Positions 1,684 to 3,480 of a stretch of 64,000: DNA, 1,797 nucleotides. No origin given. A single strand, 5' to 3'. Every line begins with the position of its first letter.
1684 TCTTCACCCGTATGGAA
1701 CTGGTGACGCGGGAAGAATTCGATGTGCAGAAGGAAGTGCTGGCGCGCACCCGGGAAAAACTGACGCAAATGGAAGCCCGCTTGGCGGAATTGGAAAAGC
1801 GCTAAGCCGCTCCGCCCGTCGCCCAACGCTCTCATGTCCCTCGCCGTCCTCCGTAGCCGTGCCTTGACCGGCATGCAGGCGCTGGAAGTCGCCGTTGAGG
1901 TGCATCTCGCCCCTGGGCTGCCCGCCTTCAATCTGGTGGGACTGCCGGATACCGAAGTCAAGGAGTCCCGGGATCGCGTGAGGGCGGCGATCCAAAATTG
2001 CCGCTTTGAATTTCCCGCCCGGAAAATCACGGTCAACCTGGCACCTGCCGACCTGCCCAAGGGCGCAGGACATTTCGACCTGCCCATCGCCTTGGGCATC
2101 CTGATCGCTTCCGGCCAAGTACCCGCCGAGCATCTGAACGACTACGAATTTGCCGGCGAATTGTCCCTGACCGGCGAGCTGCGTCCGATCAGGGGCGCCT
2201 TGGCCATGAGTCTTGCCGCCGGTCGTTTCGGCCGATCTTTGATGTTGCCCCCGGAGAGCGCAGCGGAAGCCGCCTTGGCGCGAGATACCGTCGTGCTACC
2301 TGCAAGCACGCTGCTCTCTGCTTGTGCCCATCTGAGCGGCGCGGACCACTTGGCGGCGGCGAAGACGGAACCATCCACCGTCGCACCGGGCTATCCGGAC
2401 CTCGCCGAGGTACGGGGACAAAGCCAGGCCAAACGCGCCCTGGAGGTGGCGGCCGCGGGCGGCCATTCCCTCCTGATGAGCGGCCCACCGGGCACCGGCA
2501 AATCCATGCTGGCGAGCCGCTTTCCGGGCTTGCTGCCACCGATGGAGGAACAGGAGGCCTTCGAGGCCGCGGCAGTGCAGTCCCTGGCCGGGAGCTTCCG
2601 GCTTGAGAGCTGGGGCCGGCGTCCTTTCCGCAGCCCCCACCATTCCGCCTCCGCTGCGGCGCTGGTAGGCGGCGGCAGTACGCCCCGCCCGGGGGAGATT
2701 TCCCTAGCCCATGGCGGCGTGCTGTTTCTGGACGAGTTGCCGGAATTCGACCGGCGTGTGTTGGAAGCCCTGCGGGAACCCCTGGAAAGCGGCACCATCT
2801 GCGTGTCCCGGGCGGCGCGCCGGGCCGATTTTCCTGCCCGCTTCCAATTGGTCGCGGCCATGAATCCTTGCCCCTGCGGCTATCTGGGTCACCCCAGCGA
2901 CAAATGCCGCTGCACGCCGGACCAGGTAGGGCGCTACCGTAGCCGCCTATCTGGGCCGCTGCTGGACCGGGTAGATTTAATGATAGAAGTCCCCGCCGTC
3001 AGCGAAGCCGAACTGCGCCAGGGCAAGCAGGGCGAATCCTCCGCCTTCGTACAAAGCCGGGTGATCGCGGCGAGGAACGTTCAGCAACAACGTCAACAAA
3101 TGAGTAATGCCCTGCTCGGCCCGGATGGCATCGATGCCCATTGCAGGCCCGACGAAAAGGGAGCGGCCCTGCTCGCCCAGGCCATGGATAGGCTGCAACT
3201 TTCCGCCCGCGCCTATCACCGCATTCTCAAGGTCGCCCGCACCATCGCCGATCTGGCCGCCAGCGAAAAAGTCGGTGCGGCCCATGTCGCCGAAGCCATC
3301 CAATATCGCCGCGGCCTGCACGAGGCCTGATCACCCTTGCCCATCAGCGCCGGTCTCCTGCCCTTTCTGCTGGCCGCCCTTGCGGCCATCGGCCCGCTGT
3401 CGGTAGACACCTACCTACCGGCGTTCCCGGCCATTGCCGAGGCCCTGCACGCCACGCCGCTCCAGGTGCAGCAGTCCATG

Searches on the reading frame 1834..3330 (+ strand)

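Call 46: search_protein_families(library=ncbifam, proteins=[window:1834-3330:+], max_evalue=1e-10)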
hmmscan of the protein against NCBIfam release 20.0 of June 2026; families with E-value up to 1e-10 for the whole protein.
window:1834-3330:+ (498 aa): 3 families
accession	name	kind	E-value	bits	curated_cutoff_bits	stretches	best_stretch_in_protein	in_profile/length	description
TIGR00368.1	TIGR00368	hypoth_equivalog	1.7e-184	614.1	362.4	1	8-492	3-499/499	YifB family Mg chelatase-like AAA ATPase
NF007365.0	PRK09862.1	equivalog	6.9e-167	556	530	1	1-492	1-492/506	YifB family Mg chelatase-like AAA ATPase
TIGR02442.1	Cob-chelat-sub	hypoth_equivalog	4e-13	48.7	779.45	0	275-345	109-179/641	putative cobaltochelatase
